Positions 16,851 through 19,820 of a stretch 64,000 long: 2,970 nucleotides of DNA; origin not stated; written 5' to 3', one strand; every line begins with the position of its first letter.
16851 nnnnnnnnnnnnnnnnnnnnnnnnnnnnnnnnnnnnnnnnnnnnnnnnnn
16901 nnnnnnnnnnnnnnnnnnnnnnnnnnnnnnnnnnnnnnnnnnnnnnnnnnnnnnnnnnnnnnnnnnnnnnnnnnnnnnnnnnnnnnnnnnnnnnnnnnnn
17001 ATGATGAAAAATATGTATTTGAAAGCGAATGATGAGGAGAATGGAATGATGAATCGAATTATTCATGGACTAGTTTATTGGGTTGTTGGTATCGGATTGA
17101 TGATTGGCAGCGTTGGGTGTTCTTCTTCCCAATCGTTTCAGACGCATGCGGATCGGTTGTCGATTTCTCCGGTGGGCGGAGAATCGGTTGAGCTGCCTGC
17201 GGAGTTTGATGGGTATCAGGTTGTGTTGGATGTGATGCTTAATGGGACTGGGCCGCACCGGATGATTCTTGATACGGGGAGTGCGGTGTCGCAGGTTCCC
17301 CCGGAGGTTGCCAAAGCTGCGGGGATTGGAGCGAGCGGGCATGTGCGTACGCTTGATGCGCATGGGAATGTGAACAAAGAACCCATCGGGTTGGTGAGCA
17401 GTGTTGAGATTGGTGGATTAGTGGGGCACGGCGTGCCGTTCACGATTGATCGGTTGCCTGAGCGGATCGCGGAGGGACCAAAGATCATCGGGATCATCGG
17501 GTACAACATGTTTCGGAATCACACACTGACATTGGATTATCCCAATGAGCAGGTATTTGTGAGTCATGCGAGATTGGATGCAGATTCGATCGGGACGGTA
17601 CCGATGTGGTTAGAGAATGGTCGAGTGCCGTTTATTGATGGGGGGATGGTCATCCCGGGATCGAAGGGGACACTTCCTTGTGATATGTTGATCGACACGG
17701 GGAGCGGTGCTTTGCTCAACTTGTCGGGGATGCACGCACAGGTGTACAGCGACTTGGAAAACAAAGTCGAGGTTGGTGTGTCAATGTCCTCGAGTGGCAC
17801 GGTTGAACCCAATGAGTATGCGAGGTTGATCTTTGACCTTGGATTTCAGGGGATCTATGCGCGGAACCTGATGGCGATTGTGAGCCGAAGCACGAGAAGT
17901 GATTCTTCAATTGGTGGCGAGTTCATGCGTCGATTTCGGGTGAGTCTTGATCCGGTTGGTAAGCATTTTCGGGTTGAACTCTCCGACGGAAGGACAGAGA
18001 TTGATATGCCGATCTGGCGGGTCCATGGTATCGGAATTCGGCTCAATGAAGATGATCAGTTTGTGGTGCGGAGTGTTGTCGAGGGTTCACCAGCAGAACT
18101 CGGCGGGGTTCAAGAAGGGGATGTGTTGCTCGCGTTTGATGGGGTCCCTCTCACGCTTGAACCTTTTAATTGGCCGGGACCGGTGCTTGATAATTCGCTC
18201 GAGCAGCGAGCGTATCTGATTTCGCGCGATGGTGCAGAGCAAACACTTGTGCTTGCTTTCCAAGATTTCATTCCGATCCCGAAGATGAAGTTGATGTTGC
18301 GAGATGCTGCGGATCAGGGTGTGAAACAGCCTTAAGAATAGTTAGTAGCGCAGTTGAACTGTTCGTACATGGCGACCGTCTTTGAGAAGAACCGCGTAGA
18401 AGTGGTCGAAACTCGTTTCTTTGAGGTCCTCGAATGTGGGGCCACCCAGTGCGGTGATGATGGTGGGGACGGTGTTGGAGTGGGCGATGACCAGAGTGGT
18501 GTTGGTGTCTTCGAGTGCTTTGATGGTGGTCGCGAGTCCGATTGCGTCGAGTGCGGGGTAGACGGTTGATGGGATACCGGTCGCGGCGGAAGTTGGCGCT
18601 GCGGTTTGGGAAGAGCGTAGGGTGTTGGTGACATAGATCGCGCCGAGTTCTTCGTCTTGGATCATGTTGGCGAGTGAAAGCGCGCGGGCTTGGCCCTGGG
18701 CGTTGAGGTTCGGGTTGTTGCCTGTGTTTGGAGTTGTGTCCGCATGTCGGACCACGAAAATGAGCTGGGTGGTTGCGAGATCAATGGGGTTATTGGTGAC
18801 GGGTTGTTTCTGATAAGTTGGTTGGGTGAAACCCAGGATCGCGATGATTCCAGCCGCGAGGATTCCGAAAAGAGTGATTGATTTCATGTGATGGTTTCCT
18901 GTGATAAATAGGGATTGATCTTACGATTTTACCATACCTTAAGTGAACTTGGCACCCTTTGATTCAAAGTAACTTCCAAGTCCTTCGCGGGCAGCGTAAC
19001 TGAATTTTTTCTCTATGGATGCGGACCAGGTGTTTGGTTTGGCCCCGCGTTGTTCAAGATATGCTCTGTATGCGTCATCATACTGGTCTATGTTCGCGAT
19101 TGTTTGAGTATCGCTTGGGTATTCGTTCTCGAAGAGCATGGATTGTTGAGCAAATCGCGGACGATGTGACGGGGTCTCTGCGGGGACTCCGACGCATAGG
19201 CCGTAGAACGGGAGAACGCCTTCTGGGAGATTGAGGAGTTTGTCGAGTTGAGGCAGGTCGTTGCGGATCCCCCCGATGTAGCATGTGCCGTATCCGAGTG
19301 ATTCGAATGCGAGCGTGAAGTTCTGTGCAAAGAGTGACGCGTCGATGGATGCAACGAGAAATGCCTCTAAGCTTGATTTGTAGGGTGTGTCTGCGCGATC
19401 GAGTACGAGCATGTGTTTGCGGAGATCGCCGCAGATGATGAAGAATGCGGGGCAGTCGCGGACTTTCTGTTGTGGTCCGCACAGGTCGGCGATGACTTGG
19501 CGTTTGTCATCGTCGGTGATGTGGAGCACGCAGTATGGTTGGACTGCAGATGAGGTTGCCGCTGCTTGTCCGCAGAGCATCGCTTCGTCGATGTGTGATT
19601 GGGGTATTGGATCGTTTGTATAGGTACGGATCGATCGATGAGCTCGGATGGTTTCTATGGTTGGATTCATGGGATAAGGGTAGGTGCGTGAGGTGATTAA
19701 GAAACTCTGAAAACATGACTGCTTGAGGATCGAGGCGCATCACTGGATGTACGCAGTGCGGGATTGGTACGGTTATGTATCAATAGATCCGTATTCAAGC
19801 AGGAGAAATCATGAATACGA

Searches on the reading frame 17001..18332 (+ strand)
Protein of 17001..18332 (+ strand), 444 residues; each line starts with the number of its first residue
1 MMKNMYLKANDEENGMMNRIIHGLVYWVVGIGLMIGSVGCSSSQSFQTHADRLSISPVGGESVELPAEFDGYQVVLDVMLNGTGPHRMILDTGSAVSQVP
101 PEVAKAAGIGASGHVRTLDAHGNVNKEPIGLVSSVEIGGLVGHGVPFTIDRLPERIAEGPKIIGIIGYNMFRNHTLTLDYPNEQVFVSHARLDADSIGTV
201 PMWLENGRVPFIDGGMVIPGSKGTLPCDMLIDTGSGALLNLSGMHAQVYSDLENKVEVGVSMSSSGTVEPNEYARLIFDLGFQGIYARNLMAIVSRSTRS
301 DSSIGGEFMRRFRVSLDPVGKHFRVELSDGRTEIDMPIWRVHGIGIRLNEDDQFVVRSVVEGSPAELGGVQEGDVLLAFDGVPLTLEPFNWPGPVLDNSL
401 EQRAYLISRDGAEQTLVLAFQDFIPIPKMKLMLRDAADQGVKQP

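Call 9: search_protein_families(library=pfam, proteins=[window:17001-18332:+], max_evalue=0.001)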
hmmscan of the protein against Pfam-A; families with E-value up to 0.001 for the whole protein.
window:17001-18332:+ (444 aa): 5 families
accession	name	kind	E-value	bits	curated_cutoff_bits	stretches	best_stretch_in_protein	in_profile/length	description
PF13650.11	Asp_protease_2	-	1.8e-13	51.4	24.3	1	77-169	2-89/90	Aspartyl protease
PF13975.11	gag-asp_proteas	-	4e-11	43.8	28.2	1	77-172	2-91/92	gag-polyprotein putative aspartyl protease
PF17820.7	PDZ_6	-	1.1e-08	35.1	27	1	355-384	1-30/54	PDZ domain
PF00595.29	PDZ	-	2.1e-06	28.4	23.2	1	340-385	8-58/81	PDZ domain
PF13180.12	PDZ_2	-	9.7e-05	23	27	1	344-384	3-44/80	PDZ domain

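Call 67: search_protein_families(library=padloc, proteins=[window:17001-18332:+], max_evalue=0.001)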
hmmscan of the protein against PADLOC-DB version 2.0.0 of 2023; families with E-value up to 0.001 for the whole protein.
window:17001-18332:+ (444 aa): 0 families

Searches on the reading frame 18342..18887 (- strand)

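Call 9: search_protein_families(library=pfam, proteins=[window:18342-18887:-], max_evalue=0.001)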
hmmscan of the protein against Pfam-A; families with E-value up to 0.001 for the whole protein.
window:18342-18887:- (181 aa): 1 family
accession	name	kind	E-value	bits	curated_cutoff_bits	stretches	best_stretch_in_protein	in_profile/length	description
PF00300.27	His_Phos_1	-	3.3e-11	43.7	21.7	1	43-114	1-78/194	Histidine phosphatase superfamily (branch 1)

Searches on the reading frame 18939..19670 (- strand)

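Call 9: search_protein_families(library=pfam, proteins=[window:18939-19670:-], max_evalue=0.001)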
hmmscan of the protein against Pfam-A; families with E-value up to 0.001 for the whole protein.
window:18939-19670:- (243 aa): 1 family
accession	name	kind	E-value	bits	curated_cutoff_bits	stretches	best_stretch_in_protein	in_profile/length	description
PF00881.29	Nitroreductase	-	2.8e-20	73.6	23.5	1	8-161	1-166/167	Nitroreductase family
